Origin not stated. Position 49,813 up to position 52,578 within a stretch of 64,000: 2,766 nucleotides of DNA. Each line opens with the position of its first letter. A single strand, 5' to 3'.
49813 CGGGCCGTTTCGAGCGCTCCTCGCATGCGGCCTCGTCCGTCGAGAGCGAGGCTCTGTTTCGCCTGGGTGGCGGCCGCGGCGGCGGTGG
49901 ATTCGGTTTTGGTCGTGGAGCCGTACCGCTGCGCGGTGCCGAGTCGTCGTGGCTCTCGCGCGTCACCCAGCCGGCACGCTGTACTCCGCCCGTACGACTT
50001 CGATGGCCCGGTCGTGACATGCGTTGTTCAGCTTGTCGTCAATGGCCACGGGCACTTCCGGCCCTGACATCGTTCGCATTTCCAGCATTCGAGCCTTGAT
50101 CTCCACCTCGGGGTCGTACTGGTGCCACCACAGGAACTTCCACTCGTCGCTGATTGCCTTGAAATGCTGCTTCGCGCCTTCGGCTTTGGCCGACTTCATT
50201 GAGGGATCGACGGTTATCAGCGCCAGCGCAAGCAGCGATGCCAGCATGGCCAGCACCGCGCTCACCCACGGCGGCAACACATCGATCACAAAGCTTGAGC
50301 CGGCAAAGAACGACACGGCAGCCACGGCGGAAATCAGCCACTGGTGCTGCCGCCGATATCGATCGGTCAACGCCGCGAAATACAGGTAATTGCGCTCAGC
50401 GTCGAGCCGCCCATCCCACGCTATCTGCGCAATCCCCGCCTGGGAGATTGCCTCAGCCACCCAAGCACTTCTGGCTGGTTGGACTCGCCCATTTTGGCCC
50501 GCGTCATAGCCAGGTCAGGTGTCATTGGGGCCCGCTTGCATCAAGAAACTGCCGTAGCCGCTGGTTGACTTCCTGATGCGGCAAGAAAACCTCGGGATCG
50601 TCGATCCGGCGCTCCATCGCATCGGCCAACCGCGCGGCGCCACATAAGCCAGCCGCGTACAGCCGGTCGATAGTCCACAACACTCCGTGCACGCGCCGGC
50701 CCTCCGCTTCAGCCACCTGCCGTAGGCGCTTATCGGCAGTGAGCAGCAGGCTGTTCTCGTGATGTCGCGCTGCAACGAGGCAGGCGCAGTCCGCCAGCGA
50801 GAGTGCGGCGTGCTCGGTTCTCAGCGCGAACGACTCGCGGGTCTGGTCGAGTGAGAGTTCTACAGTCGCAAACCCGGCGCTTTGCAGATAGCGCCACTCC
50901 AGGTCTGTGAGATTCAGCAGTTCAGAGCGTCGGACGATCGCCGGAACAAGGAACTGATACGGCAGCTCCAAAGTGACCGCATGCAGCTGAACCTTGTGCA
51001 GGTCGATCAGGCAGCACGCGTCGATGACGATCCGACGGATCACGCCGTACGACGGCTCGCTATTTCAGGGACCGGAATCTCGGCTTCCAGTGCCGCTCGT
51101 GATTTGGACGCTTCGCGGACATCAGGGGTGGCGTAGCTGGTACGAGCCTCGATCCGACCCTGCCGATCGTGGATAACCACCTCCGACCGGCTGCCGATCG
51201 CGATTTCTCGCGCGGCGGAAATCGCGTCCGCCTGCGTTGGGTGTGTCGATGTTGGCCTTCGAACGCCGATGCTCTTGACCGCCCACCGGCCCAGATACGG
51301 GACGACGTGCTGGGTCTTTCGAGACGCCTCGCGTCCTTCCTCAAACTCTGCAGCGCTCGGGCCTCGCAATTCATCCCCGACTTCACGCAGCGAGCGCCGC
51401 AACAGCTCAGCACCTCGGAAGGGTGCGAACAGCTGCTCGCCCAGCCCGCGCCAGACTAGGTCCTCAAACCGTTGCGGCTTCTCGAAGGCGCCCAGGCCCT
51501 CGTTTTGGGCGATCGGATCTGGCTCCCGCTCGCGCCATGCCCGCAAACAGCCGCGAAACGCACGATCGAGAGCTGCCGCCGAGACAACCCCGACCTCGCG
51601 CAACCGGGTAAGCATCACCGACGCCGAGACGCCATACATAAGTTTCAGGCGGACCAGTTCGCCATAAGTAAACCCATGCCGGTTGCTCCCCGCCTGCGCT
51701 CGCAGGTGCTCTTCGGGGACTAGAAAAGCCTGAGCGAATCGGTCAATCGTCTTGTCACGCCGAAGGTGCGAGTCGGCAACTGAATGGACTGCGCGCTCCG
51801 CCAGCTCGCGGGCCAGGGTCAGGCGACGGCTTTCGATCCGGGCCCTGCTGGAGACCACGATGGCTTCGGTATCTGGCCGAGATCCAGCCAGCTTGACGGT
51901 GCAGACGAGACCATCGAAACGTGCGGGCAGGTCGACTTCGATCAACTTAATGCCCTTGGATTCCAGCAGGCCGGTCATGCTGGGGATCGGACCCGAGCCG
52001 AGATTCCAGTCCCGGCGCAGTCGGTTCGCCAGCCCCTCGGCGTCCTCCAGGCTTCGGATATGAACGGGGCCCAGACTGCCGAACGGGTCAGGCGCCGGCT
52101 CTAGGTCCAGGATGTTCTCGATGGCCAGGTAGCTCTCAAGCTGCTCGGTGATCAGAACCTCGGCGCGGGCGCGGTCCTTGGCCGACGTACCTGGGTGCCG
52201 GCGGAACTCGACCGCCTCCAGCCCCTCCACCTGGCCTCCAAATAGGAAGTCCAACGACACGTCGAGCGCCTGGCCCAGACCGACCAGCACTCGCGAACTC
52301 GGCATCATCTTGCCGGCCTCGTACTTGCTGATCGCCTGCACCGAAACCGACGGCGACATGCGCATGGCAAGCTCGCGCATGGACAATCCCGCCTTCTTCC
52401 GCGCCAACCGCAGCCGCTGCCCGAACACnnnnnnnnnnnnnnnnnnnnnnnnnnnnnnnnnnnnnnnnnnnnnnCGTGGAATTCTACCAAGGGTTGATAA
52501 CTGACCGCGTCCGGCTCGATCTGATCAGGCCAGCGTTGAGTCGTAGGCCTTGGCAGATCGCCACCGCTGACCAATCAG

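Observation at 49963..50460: Stand-alone 2-TM protein with SLATT-like architecture beside the TA/defence genes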

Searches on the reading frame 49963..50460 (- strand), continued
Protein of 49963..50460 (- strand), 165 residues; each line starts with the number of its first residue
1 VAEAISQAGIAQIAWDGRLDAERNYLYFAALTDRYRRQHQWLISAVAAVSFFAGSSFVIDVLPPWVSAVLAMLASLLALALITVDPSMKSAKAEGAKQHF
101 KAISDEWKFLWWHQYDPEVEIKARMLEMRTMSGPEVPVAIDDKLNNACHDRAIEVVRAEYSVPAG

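Call 91: search_protein_families(library=pfam, proteins=[L007:296-4114:-, L007:4976-5785:+, L011:2868-5876:+, L011:2532-2849:+, L012:2203-6117:-, L014:4403-5104:-, L014:5330-5926:-, L016:3019-3531:+, L009:2999-4705:+], max_evalue=0.001)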
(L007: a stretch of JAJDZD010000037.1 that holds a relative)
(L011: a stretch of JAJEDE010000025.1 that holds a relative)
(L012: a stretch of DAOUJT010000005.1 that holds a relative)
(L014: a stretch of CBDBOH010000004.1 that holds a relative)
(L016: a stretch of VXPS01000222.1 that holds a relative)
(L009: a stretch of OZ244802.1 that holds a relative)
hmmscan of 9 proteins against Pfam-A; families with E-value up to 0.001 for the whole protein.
L007:296-4114:- (1272 aa): 11 families
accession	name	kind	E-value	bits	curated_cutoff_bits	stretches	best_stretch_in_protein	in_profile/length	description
PF13604.12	AAA_30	-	5.7e-27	95.1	27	1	639-790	5-144/191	AAA domain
PF13245.12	AAA_19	-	1e-23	84.4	25.1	1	642-778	3-133/134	AAA domain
PF01443.25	Viral_helicase1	-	4.7e-16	59.7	21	2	1048-1098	178-227/228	Viral superfamily 1 RNA helicase core domain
PF13086.12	AAA_11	-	6.2e-11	43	27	1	731-777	209-253/257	AAA domain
PF13538.12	UvrD_C_2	-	1.3e-10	41.4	27.4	1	1051-1097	1-51/52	UvrD-like helicase C-terminal domain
PF13401.12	AAA_22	-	1.9e-05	25.4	27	1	650-771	5-124/130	AAA domain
PF13191.12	AAA_16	-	0.00012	23.1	32.6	1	641-768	13-137/167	AAA ATPase domain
PF05970.20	PIF1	-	0.00017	21.7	25.9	1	652-778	24-156/223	PIF1-like helicase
PF20720.3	nSTAND3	-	0.0002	21.5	27.2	0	642-671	9-38/155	Novel STAND NTPase 3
PF02562.22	PhoH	-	0.00024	21.1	27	0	640-679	9-47/205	PhoH-like protein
PF24389.1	ORC-CDC6-like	-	0.00028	20.2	27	1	644-671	26-53/571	ORC-CDC6-like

L007:4976-5785:+ (269 aa): 1 family
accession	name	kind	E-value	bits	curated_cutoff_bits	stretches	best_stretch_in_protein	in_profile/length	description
PF01541.30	GIY-YIG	-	4.9e-05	24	22.6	1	136-186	5-55/78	GIY-YIG catalytic domain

L011:2868-5876:+ (1002 aa): 5 families
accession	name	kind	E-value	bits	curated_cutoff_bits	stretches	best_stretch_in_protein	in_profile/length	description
PF18766.7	SWI2_SNF2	-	1.3e-27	97.4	26.7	1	294-523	1-189/221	SWI2/SNF2 ATPase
PF04313.20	HSDR_N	-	2.3e-18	67.2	25.1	1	130-224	109-196/198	Type I restriction enzyme R protein N terminus (HSDR_N)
PF04851.21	ResIII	-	1.5e-13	51.4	22.5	1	291-483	4-163/164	Type III restriction enzyme, res subunit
PF22679.2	T1R_D3-like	-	1.8e-12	48.4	27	1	656-712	96-156/158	Type I restriction enzyme subunit R domain 3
PF00270.35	DEAD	-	5e-07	30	26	1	302-483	11-161/167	DEAD/DEAH box helicase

L011:2532-2849:+ (105 aa): 1 family
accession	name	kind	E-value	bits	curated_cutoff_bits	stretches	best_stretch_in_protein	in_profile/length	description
PF18480.7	DUF5615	-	1.9e-05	24.9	23.8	1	1-89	1-88/110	Domain of unknown function (DUF5615)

L012:2203-6117:- (1304 aa): 6 families
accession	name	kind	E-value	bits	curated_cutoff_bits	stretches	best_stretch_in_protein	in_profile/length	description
PF00271.37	Helicase_C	-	9.8e-15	55.2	23.5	1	849-974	2-110/110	Helicase conserved C-terminal domain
PF00176.29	SNF2-rel_dom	-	4.3e-10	39.6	24.9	1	406-469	10-79/290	SNF2-related domain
PF13091.12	PLDc_2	-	4.2e-08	33.6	27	1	247-334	50-132/132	PLD-like domain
PF09565.16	RE_NgoFVII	-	6.6e-08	32.5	23.8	1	259-343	74-158/162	NgoFVII restriction endonuclease N-terminal PLD domain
PF04851.21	ResIII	-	6.6e-07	29.8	22.5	0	481-526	122-163/164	Type III restriction enzyme, res subunit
PF00270.35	DEAD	-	5.2e-06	26.7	26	0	477-529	113-163/167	DEAD/DEAH box helicase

L014:4403-5104:- (233 aa): 0 families

L014:5330-5926:- (198 aa): 0 families

L016:3019-3531:+ (170 aa): 1 family
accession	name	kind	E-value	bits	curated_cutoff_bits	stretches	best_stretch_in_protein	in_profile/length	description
PF01541.30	GIY-YIG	-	0.00033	21.3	22.6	1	39-83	5-49/78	GIY-YIG catalytic domain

L009:2999-4705:+ (568 aa): 0 families

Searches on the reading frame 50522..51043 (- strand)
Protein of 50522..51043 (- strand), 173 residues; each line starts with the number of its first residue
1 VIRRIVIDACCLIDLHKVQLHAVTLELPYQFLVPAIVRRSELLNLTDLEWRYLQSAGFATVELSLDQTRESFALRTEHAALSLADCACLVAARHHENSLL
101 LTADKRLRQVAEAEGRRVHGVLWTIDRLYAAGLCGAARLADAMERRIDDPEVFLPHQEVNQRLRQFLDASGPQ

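Call 3: search_protein_families(library=pfam, proteins=[window:50522-51043:-], max_evalue=1)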
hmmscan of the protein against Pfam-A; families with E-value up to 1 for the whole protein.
window:50522-51043:- (173 aa): 1 family
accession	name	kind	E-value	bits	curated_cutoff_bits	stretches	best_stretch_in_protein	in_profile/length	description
PF01850.27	PIN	-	1.3e-06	29.4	23.6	1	40-112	49-119/120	PIN domain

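Call 4: search_protein_families(library=padloc, proteins=[window:50522-51043:-], max_evalue=1)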
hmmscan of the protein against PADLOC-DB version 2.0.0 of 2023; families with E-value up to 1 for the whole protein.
window:50522-51043:- (173 aa): 3 families
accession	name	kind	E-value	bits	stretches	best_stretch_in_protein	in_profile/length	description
PDLC05071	PDC-S70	-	1.7e-06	26.3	1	4-132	2-126/161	-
PDLC05070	PDC-S70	-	0.0052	14.9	1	1-56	1-57/161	-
PDLC05073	PDC-S70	-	0.014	13.3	1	4-125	2-120/162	-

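Call 6: search_protein_families(library=ncbifam, proteins=[window:50522-51043:-], max_evalue=1)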
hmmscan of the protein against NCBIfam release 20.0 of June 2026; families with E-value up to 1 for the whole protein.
window:50522-51043:- (173 aa): 0 families

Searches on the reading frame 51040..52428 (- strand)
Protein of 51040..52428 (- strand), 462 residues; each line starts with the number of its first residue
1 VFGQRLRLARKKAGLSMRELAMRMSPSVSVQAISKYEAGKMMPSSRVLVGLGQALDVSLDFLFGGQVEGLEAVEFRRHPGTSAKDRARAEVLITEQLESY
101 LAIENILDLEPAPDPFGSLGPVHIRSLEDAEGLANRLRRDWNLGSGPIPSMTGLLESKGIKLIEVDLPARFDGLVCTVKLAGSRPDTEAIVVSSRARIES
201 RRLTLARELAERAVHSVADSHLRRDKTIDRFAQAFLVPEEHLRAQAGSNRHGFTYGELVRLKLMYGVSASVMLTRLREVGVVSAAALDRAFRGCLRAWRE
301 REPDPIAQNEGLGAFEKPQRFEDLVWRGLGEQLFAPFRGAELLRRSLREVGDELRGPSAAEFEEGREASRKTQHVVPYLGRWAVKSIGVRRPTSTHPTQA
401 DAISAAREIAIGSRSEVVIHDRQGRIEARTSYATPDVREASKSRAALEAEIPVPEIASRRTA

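Call 3: search_protein_families(library=pfam, proteins=[window:51040-52428:-], max_evalue=1)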
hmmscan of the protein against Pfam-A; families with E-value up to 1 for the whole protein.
window:51040-52428:- (462 aa): 5 families
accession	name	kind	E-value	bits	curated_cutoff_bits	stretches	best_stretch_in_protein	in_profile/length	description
PF09954.14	DUF2188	-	3e-19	69.4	22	1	373-432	1-62/62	Uncharacterized protein conserved in bacteria (DUF2188)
PF01381.28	HTH_3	-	7.6e-13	48.7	23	1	6-62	1-55/55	Helix-turn-helix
PF13560.12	HTH_31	-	1.1e-08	35.6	27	1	2-58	2-57/64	Helix-turn-helix domain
PF12844.13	HTH_19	-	3.6e-07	30.4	30.2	1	3-62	1-58/64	Helix-turn-helix domain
PF06114.19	Peptidase_M78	-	5.4e-06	26.7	22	1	158-276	4-122/123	IrrE N-terminal-like domain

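Call 4: search_protein_families(library=padloc, proteins=[window:51040-52428:-], max_evalue=1)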
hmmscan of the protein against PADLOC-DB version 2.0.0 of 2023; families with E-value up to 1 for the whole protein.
window:51040-52428:- (462 aa): 20 families
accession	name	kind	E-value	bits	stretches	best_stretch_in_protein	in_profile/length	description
PDLC03949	RmrA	-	1e-34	118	1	4-306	5-293/363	-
PDLC03947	RmrA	-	3.8e-31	106.3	1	2-303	12-315/383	-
PDLC03955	RmrA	-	6.5e-27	92.7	1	4-310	23-320/371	-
PDLC03951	RmrA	-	6.7e-27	92.5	1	3-304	10-311/400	-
PDLC03946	RmrA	-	1.7e-26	90.8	1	4-286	5-274/357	-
PDLC03944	RmrA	-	6.5e-26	89.3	1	3-303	8-308/384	-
PDLC03952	RmrA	-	2.2e-25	87.3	1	4-312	25-334/395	-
PDLC03954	RmrA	-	2.4e-25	87.3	1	3-303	12-315/380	-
PDLC03948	RmrA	-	2.8e-24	83.8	1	3-303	10-314/397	-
PDLC03956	RmrA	-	5.5e-23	79.7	1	3-303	10-311/399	-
PDLC03943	RmrA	-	2e-21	74.5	1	3-292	4-285/370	-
PDLC04942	PDC-S16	-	4.8e-21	73.3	1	370-433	3-67/75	-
PDLC04941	PDC-S16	-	1.2e-20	72.1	1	370-433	3-67/75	-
PDLC03953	RmrA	-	6e-19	66.5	1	2-309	6-314/373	-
PDLC03950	RmrA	-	1e-13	49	1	4-283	5-282/369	-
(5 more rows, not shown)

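Call 6: search_protein_families(library=ncbifam, proteins=[window:51040-52428:-], max_evalue=1)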
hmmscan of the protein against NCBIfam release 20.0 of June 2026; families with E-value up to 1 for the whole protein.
window:51040-52428:- (462 aa): 12 families
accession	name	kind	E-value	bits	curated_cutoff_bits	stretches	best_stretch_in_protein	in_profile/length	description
NF052239.1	antitox_spr1629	equivalog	1.7e-12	47.1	335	1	2-289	3-303/377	spr1629 family repressor/antitoxin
NF041951.1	phage_RstR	subfamily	1.3e-10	41.5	80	1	1-67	2-66/108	RstR family transcriptional repressor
TIGR00270.2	TIGR00270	equivalog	2.8e-06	27.2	110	1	2-59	76-131/159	multiprotein bridging factor aMBF1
NF003162.0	PRK04140.1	equivalog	2.1e-05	23.7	263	1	3-59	128-182/317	transcriptional regulator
NF007257.0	PRK09706.1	subfamily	5.5e-05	23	101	1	1-64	5-67/135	transcriptional repressor DicA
NF041677.1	trans_regClgR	equivalog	0.00033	20.7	170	1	3-83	10-88/113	transcriptional regulator ClgR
NF006015.0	PRK08154.1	subfamily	0.00035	19.8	204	1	2-67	31-94/314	anaerobic benzoate catabolism transcriptional regulator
TIGR03830.1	CxxCG_CxxCG_HTH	subfamily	0.00097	18.9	61.8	1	3-46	67-108/127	type II TA system antitoxin MqsA family protein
NF046032.1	TransRegSlrRBacil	equivalog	0.0016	18.6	250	1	1-65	1-64/149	HTH-type transcriptional regulator SlrR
NF010465.0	PRK13890.1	equivalog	0.0069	16.5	96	1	2-63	7-65/121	conjugal transfer protein TrbA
NF007408.0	PRK09943.1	equivalog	0.026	14.1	211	1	3-65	9-69/185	HTH-type transcriptional regulator PuuR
TIGR03070.1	couple_hipB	subfamily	0.034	14.1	71.65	1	2-41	3-40/58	type II toxin-antitoxin system Y4mF family antitoxin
